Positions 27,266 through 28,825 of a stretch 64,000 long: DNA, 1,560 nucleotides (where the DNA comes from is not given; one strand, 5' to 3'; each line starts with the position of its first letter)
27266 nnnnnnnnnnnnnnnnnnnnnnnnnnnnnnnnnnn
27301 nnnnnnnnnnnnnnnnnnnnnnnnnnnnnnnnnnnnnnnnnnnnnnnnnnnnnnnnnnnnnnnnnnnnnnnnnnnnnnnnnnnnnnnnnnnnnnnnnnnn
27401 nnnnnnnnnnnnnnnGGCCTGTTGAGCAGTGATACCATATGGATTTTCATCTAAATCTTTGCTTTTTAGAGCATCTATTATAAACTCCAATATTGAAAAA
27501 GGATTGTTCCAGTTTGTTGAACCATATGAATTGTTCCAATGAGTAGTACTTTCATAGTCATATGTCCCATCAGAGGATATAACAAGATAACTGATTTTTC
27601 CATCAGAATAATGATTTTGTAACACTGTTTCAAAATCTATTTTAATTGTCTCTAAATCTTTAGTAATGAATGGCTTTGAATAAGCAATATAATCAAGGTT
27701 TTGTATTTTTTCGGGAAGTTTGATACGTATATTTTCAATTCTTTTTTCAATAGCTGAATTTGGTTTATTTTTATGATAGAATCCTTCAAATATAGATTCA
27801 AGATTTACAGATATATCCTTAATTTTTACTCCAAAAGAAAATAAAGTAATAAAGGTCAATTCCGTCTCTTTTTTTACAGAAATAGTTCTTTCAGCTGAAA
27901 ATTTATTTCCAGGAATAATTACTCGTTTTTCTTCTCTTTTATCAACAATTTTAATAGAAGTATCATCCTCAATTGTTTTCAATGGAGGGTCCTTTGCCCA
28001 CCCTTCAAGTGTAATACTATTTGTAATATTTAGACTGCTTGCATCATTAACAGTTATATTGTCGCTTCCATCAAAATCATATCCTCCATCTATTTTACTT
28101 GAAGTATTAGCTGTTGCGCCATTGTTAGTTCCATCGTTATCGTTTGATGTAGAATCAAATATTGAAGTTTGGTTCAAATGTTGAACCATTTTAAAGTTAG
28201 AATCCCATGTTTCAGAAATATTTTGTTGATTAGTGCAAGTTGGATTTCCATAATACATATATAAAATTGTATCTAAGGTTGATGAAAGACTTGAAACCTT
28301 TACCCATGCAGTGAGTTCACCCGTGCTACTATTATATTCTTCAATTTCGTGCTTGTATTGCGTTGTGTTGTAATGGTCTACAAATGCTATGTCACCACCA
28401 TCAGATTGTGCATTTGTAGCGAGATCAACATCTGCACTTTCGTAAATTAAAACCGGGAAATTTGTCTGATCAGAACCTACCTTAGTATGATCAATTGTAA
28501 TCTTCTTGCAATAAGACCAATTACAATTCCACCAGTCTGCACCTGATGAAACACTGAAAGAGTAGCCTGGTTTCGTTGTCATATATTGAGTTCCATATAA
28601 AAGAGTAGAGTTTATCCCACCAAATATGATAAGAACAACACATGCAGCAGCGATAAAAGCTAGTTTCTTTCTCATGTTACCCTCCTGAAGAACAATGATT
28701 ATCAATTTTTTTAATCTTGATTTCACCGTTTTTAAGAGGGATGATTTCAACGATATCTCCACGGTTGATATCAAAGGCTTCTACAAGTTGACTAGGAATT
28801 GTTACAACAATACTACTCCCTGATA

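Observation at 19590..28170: A LamG domain appears split by a ~2,680-residue in-frame insertion carrying the protease and repeat modules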

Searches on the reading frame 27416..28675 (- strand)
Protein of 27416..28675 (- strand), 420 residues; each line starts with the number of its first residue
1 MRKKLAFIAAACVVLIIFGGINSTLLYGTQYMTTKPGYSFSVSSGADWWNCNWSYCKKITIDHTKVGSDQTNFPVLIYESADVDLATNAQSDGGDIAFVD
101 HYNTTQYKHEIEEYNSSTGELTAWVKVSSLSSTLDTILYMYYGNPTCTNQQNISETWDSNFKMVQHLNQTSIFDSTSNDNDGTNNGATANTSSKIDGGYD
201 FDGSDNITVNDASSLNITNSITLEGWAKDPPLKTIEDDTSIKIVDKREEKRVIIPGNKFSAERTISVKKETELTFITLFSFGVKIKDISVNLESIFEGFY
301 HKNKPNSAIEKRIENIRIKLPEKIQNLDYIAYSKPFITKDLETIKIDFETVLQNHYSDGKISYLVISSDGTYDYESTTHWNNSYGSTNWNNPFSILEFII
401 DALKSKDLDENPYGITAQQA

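Call 8: find_homologous_proteins(query=window:27416-28675:-, max_evalue=0.001)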
Query window:27416-28675:- (420 aa): 278 proteins with E <= 0.001 among 4713 candidates; the best 120 are listed.
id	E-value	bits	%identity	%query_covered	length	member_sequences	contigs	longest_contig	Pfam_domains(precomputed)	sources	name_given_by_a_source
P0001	1.2e-161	556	62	95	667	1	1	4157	PF13728.13,PF00581.26,PF10102.15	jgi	-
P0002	5.4e-155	534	63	95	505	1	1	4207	PF00581.26,PF10102.15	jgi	-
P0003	1.2e-149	517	60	95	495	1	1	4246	PF00581.26,PF10102.15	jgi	-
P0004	1.7e-148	513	56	96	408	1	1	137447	PF10102.15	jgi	jgi:hypothetical protein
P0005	6.8e-129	448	70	56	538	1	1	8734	PF13385.14,PF10102.15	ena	-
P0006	2.6e-126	440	50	97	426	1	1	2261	PF10102.15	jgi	-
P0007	3.6e-125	436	52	91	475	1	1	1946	PF10102.15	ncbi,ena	-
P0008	1.8e-120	421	57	80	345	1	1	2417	PF10102.15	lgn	-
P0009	1.9e-109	384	49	91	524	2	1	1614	PF10102.15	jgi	jgi:hypothetical protein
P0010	3.5e-107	377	52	82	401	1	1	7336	PF10102.15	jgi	jgi:hypothetical protein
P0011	4.8e-105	370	64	61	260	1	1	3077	PF10102.15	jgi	jgi:hypothetical protein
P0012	1.7e-104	368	48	59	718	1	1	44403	PF13385.14,PF10102.15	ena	-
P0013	1.0e-100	356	52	77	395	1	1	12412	PF10102.15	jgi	-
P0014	8.4e-98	346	53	43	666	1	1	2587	PF13385.14,PF10102.15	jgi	-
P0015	1.0e-97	346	54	77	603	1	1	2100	PF10102.15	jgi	-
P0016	1.4e-81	293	59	56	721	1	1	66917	PF10102.15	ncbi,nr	ncbi:MAG: DUF2341 domain-containing protein, partial [Euryarchaeota archaeon]|nr:DUF2341 domain-cont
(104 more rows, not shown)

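Call 12: find_encoding_contigs(protein=P0005, flank=10000, max_places=3)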
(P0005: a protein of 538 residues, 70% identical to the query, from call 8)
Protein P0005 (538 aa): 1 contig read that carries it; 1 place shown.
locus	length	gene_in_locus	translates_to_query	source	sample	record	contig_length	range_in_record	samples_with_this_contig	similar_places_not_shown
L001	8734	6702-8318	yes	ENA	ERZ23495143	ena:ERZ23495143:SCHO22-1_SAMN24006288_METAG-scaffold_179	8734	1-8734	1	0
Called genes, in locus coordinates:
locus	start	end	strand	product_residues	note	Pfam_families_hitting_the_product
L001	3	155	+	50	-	?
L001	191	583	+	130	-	-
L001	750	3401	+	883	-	PF04916:Phospholip_B, PF01011:PQQ (faint), PF13360:PQQ_2, PF13570:Beta-prop_ACSF4, PF13360:PQQ_2, PF13570:Beta-prop_ACSF4, PF13360:PQQ_2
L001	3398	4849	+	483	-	PF00474:SSF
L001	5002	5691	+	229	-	-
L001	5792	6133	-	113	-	PF07381:EarA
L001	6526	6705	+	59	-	PF04014:MazE_antitoxin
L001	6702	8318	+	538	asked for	PF10102:DUF2341, PF13385:Laminin_G_3, PF10102:DUF2341 (weak)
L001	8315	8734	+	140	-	?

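Call 13: find_encoding_contigs(protein=P0004, flank=10000, max_places=3)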
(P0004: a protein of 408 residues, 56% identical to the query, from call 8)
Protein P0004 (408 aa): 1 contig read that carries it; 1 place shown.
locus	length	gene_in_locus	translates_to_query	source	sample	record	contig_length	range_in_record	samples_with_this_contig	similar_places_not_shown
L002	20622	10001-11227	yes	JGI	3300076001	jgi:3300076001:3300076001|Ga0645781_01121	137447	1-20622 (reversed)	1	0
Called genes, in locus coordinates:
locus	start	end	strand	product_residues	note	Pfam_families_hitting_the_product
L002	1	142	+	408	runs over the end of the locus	PF03168:LEA_2 (faint)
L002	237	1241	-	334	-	PF00685:Sulfotransfer_1, PF13469:Sulfotransfer_3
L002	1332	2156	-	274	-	PF00288:GHMP_kinases_N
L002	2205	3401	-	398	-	PF02441:Flavoprotein, PF04127:DFP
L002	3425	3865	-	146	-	PF00582:Usp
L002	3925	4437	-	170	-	PF01870:Hjc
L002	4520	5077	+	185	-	PF00571:CBS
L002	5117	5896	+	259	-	PF00571:CBS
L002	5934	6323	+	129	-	-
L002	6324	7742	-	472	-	PF01364:Peptidase_C25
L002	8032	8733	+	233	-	-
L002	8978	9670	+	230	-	-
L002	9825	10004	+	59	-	PF04014:MazE_antitoxin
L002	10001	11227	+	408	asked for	PF10102:DUF2341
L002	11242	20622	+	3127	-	?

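Call 20: search_protein_families(library=pfam, proteins=[P0016], max_evalue=1)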
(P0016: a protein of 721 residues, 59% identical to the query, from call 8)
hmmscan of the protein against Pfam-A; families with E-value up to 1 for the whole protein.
P0016 (721 aa): 2 families
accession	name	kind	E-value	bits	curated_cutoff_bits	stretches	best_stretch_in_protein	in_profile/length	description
PF10102.14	DUF2341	-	2.5e-10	41.1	23.4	1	92-177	1-78/84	Domain of unknown function (DUF2341)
PF10411.14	DsbC_N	-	0.2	11.7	25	0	572-602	21-51/70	Disulfide bond isomerase protein N-terminal domain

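Call 22: find_related_loci(query=A1, collection=genome_contigs, flank=10000)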
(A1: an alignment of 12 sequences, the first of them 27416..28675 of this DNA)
Query A1 (420 aa) in genome_contigs; peptide patterns used: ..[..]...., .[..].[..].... (x = any residue, [..] = any of these).
144 stretches matched a pattern; 32 encode a relative of the query (tblastn E <= 1e-3); 32 distinct loci.
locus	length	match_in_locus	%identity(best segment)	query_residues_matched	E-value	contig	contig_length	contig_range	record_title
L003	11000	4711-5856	64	1-380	4e-164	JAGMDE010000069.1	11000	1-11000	MAG: Thermoplasmatales archaeon isolate RS_17_39 ZL495.bin.39.fa_69, whole genome shotgun sequence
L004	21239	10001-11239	58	1-417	2e-153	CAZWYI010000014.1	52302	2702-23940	MAG TPA_asm: uncultured Thermoplasmatales archaeon isolate binchicken_co17_260 genome assembly, contig: NODE_1964_length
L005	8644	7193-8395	59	15-410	5e-152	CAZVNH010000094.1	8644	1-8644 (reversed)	MAG TPA_asm: uncultured Thermoplasmatales archaeon isolate binchicken_co338_5 genome assembly, contig: NODE_2231_length_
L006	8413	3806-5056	57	1-411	3e-152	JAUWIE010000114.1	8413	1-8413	MAG: Thermoplasmatota archaeon isolate CSMAG_2286 CSMAG_2286_k141_749330_length_8413_cov_8.8801, whole genome shotgun se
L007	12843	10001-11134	60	1-379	4e-149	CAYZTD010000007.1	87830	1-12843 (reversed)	MAG TPA_asm: uncultured Thermoplasmatales archaeon isolate SRP332253_co2_155 genome assembly, contig: NODE_192_length_87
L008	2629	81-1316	58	1-406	7e-157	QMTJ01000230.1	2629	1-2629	MAG: Thermoplasmata archaeon isolate B24_G9 B24_Guay9_scaffold_103432, whole genome shotgun sequence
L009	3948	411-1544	59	1-379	4e-146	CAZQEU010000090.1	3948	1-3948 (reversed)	MAG TPA_asm: uncultured Thermoplasmatales archaeon isolate SRP332253_co2_91 genome assembly, contig: NODE_26142_length_3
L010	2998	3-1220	54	4-408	1e-146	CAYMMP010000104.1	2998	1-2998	MAG TPA_asm: uncultured Thermoplasmatales archaeon isolate binchicken_co19_562 genome assembly, contig: NODE_61291_lengt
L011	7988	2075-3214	58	1-381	3e-138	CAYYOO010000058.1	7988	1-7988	MAG TPA_asm: uncultured Thermoplasmatales archaeon isolate SRP332253_co2_45 genome assembly, contig: NODE_9475_length_79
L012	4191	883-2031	56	1-381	4e-138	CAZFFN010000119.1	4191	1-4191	MAG TPA_asm: uncultured Thermoplasmatales archaeon isolate SRP067234_co1_26 genome assembly, contig: k99_1055326, whole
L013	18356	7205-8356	56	1-382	3e-135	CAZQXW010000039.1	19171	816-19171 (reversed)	MAG TPA_asm: uncultured Thermoplasmatales archaeon isolate SRP332253_co2_211 genome assembly, contig: NODE_2671_length_1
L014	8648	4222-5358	55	6-382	9e-135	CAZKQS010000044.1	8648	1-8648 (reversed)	MAG TPA_asm: uncultured Thermoplasmatales archaeon isolate SRP332253_co2_176 genome assembly, contig: NODE_8441_length_8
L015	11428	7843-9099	52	1-417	2e-130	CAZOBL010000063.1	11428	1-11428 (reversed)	MAG TPA_asm: uncultured Thermoplasmatales archaeon isolate SRP332253_co2_223 genome assembly, contig: NODE_5613_length_1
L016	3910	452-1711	48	2-406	3e-125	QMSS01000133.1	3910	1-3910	MAG: Thermoplasmata archaeon isolate B82_G9 B82_Guay9_scaffold_50930, whole genome shotgun sequence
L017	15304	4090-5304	49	18-416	9e-122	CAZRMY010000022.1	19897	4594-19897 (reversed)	MAG TPA_asm: uncultured Thermoplasmatales archaeon isolate SRP332253_co2_79 genome assembly, contig: NODE_2528_length_19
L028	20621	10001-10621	43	42-247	6e-44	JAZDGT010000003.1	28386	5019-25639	MAG: Methanobacteriota archaeon isolate MEGAHIT-group-0.28 k141_13861100, whole genome shotgun sequence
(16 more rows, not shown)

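Call 33: find_homologous_proteins(query=L028:9827-12841:+, max_evalue=0.00001)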
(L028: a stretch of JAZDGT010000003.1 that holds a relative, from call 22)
Query L028:9827-12841:+ (1005 aa): 204 proteins with E <= 0.00001 among 8000 candidates; the best 120 are listed.
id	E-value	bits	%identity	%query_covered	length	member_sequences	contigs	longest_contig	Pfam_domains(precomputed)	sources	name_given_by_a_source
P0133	0.0e+0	2307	100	100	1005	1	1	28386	PF10102.15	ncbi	ncbi:MAG: DUF2341 domain-containing protein [Methanobacteriota archaeon]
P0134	8.9e-156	538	41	19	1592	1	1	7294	PF13385.14,PF25788.3,PF10102.15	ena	-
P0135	8.0e-151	522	52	18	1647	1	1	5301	PF13385.14,PF10102.15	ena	-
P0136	5.5e-133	463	46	19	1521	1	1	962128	PF00200.29,PF13385.14,PF10102.15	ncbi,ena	-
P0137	1.5e-127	445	42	18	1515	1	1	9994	PF00200.29,PF13385.14,PF10102.15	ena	-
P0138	8.0e-125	436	44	18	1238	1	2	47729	PF07953.21,PF13385.14,PF10102.15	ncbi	ncbi:MAG: DUF2341 domain-containing protein, partial [Candidatus Hodarchaeales archaeon]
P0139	2.5e-123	431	43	19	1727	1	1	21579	PF07953.21,PF13385.14,PF10102.15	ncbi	ncbi:MAG: DUF2341 domain-containing protein [Candidatus Thorarchaeota archaeon]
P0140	3.1e-121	424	42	18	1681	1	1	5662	PF13385.14,PF10102.15,PF02210.32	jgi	-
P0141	2.1e-119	418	38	22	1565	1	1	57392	PF13927.13,PF13385.14,PF10102.15,PF02210.32,PF05345.19,PF00630.26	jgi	jgi:hypothetical protein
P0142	2.7e-119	418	46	18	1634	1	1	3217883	PF00932.26,PF13385.14,PF10102.15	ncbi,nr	ncbi:MAG: DUF2341 domain-containing protein [Methanomassiliicoccales archaeon]|nr:MAG: DUF2341 domai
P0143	5.6e-118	413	48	18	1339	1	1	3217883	PF00932.26,PF24517.3,PF13385.14,PF10102.15,PF06848.18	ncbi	ncbi:MAG: DUF2341 domain-containing protein, partial [Methanomassiliicoccales archaeon]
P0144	9.2e-110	386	52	18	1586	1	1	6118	PF13385.14,PF10102.15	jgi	jgi:hypothetical protein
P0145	6.2e-109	383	49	19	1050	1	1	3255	PF13385.14,PF10102.15,PF02210.32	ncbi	ncbi:DUF2341 domain-containing protein, partial [Thermoplasmatota archaeon]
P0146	3.0e-105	371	44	19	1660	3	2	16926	PF01839.30,PF00404.25,PF13517.13,PF13385.14,PF07705.18,PF10102.15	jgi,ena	-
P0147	1.2e-103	366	48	19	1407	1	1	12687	PF07953.21,PF13385.14,PF10102.15,PF02210.32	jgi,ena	-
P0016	2.8e-56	209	55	19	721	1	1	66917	PF10102.15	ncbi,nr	ncbi:MAG: DUF2341 domain-containing protein, partial [Euryarchaeota archaeon]|nr:DUF2341 domain-cont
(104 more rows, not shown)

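Call 75: search_protein_families(library=ncbifam, proteins=[P0016], max_evalue=1)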
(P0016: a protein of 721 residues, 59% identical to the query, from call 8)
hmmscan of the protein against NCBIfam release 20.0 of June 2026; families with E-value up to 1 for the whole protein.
P0016 (721 aa): 2 families
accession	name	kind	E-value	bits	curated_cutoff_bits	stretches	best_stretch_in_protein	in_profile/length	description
NF045703.1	rSAM_Tes_intein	exception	0.01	13.6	1700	1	252-316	190-253/1040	tetraether lipid synthase Tes, intein-containing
TIGR01653.1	lactococcin_972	subfamily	0.28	11.5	32.1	0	1-39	1-27/97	lactococcin 972 family bacteriocin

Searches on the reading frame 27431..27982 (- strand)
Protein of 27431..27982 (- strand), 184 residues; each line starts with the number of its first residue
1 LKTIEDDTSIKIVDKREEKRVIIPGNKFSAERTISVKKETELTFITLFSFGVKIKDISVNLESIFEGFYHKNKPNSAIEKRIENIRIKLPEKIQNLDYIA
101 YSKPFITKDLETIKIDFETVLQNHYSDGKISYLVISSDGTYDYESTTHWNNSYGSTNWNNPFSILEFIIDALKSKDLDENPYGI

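Call 20: search_protein_families(library=pfam, proteins=[window:27431-27982:-], max_evalue=1)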
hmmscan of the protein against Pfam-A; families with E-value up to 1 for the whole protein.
window:27431-27982:- (184 aa): 1 family
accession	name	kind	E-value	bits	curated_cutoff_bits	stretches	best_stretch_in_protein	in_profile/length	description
PF06480.20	FtsH_ext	-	0.084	13.5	25.5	1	111-178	25-97/103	FtsH Extracellular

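Call 58: search_solved_structures(query=window:27431-27982:-, max_evalue=10)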
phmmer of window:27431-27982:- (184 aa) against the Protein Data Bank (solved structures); distinct sequences matched with E-value up to 10: 2.
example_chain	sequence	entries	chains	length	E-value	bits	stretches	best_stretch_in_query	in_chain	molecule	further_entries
1r6n_A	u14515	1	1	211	0.61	13.1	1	74-164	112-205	HPV11 REGULATORY PROTEIN E2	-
1r6k_A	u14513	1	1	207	0.67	13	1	74-164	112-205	HPV11 REGULATORY PROTEIN E2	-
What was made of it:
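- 27461..27982 (-): Domain X (residues ~232-405). It has no known family and is conserved directly after KDPP in the Thermoplasmatota relatives. It is an autonomous, duplicable module. No significant Pfam or PDB match (calls 20, 58).
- Tried and rejected: Domain X found no Pfam or PDB relative (calls 20, 58).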
